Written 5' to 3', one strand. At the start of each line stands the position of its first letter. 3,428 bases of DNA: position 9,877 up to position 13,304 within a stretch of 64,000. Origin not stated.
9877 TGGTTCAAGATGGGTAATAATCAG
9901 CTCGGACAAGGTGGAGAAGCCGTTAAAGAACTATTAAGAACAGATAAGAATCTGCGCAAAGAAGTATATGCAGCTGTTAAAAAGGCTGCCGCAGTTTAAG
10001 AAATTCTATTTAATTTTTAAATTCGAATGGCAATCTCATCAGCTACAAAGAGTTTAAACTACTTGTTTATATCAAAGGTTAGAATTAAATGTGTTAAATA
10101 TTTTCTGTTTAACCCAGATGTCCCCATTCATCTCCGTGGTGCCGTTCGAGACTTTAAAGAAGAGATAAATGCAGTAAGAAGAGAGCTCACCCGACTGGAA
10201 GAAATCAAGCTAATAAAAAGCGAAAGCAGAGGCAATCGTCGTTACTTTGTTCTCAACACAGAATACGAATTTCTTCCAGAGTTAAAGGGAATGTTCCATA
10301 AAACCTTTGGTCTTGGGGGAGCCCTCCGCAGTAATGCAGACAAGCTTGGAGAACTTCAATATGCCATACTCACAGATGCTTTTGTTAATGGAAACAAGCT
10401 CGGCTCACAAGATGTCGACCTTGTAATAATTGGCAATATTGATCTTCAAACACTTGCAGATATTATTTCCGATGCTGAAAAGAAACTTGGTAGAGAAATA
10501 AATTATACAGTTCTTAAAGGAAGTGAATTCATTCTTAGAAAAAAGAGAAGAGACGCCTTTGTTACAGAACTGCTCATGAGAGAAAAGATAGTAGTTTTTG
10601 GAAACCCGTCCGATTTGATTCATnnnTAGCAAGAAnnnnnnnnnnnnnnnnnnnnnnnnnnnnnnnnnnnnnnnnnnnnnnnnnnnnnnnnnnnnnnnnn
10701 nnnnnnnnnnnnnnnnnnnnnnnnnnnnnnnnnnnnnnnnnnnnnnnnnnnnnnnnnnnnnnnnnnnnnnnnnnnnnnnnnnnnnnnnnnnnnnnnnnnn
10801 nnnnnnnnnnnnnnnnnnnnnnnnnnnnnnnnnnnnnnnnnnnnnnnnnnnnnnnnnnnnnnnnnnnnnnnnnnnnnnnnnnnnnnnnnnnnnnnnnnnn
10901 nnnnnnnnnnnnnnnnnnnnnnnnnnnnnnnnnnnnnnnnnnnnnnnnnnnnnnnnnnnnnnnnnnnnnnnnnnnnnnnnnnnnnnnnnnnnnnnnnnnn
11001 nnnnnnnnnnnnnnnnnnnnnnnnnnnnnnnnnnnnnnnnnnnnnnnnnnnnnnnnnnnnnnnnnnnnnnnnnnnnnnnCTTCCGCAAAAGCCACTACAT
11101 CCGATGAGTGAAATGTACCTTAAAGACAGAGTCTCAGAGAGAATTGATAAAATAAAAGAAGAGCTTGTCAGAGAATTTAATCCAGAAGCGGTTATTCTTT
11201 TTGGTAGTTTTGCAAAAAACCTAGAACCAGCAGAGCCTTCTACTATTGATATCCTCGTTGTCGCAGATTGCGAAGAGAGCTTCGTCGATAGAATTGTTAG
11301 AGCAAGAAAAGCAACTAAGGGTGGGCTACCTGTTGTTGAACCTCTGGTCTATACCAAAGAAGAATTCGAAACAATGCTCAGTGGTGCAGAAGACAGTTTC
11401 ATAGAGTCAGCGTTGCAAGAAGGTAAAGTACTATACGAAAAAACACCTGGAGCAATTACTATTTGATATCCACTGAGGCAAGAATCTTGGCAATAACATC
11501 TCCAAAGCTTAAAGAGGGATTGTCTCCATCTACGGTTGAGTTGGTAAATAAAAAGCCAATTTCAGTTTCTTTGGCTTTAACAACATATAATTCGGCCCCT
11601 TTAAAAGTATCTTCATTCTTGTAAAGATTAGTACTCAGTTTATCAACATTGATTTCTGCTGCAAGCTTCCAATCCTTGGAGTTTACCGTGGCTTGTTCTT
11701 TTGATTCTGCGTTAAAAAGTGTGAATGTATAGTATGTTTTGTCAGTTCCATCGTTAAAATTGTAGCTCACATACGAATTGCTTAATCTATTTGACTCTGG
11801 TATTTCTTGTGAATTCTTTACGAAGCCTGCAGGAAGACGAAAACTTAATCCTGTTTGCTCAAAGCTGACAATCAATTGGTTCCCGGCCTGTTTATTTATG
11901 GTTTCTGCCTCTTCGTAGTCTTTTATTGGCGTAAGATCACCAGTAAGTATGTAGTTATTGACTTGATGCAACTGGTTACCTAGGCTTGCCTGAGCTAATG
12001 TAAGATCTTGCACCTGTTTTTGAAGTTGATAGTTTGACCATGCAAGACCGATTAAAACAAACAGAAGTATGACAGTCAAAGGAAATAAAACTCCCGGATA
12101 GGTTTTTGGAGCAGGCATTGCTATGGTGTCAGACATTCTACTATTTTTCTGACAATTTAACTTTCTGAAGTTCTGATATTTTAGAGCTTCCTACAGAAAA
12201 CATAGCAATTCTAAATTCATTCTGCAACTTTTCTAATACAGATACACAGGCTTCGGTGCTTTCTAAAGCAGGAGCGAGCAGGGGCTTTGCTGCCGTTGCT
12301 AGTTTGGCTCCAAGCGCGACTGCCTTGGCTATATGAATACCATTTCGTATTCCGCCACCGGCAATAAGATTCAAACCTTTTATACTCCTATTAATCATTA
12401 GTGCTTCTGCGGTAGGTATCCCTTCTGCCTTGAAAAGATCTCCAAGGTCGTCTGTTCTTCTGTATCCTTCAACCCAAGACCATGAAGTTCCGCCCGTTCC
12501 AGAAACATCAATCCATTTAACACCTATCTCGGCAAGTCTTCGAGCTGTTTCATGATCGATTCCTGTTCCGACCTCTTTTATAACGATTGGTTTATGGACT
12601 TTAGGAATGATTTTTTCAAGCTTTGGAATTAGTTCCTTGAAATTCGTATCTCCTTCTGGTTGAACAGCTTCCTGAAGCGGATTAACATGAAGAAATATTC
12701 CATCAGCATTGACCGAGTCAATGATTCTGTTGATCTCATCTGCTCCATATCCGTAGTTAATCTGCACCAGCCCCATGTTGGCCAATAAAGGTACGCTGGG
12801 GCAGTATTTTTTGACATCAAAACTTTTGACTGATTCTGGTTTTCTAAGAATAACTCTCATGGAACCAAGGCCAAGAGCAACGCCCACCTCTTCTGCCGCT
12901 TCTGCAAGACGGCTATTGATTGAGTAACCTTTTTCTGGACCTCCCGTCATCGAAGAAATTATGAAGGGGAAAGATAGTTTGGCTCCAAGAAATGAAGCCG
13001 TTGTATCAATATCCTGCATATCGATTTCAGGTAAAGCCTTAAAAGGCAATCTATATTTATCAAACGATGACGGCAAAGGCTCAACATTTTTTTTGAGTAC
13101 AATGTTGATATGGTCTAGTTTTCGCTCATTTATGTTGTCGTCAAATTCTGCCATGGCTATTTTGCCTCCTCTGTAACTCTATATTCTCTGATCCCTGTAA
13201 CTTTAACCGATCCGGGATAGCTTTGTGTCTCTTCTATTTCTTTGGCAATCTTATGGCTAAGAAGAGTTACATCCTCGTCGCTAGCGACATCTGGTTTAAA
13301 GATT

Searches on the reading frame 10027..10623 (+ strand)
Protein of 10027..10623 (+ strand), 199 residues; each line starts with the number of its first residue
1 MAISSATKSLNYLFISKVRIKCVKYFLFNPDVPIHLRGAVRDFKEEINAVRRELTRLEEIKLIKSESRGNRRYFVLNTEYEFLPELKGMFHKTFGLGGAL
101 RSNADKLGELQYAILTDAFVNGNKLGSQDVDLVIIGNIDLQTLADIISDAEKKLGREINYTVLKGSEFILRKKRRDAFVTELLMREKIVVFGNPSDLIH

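Call 20: search_protein_families(library=pfam, proteins=[window:10027-10623:+], max_evalue=0.00001)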
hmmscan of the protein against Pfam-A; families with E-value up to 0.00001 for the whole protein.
window:10027-10623:+ (199 aa): 0 families

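Call 48: search_protein_families(library=pfam, proteins=[window:10027-10623:+], max_evalue=1)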
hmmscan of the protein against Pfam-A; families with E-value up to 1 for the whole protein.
window:10027-10623:+ (199 aa): 3 families
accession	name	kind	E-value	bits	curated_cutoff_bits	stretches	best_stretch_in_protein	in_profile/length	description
PF15079.11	Tsc35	-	0.049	13.6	27.7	1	20-65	29-75/205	Testis-specific protein 35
PF25212.1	HVO_A0114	-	0.15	12.3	27.6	1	39-73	42-76/84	HVO_A0114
PF01909.29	NTP_transf_2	-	0.2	12.5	21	1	120-170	24-80/93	Nucleotidyltransferase domain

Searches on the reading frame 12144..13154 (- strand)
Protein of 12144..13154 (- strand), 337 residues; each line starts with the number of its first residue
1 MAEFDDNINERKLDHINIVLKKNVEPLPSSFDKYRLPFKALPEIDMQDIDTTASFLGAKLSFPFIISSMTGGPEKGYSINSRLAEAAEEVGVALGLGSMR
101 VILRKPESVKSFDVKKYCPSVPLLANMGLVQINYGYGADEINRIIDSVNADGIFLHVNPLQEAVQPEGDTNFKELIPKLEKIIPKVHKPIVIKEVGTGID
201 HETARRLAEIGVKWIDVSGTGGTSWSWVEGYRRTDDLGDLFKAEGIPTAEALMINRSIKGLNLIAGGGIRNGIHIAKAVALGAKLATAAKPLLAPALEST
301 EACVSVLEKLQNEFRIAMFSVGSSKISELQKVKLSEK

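Call 21: search_protein_families(library=pfam, proteins=[window:12144-13154:-], max_evalue=0.00001)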
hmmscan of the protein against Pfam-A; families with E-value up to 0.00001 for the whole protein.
window:12144-13154:- (337 aa): 2 families
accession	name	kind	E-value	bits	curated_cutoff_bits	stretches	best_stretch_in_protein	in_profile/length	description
PF01070.24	FMN_dh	-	5.6e-24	85.3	24.9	1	178-332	209-346/350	FMN-dependent dehydrogenase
PF01645.23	Glu_synthase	-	2.6e-06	27.3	20.4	1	171-295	190-311/369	Conserved region in glutamate synthase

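Call 24: search_protein_families(library=ncbifam, proteins=[window:12144-13154:-], max_evalue=0.001)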
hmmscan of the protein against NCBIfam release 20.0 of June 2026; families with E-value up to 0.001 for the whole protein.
window:12144-13154:- (337 aa): 6 families
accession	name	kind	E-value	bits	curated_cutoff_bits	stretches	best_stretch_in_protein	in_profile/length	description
TIGR02151.1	IPP_isom_2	equivalog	6.9e-112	373.7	281.3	1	10-334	1-334/338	type 2 isopentenyl-diphosphate Delta-isomerase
NF008398.0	PRK11197.1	subfamily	1.6e-09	37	376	1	182-335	240-376/381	L-lactate dehydrogenase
TIGR02708.1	L_lactate_ox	equivalog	2.2e-09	36.8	645.5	1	261-335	284-359/367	L-lactate oxidase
TIGR03966.1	actino_HemFlav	equivalog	4.4e-08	32.2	470.85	1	200-331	257-374/385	pre-mycofactocin synthase MftD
NF033901.1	L_lactate_LldD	exception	3.5e-07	29.6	550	1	186-334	244-375/377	FMN-dependent L-lactate dehydrogenase LldD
TIGR01302.1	IMP_dehydrog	equivalog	0.00053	19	481.5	1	259-301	326-367/450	IMP dehydrogenase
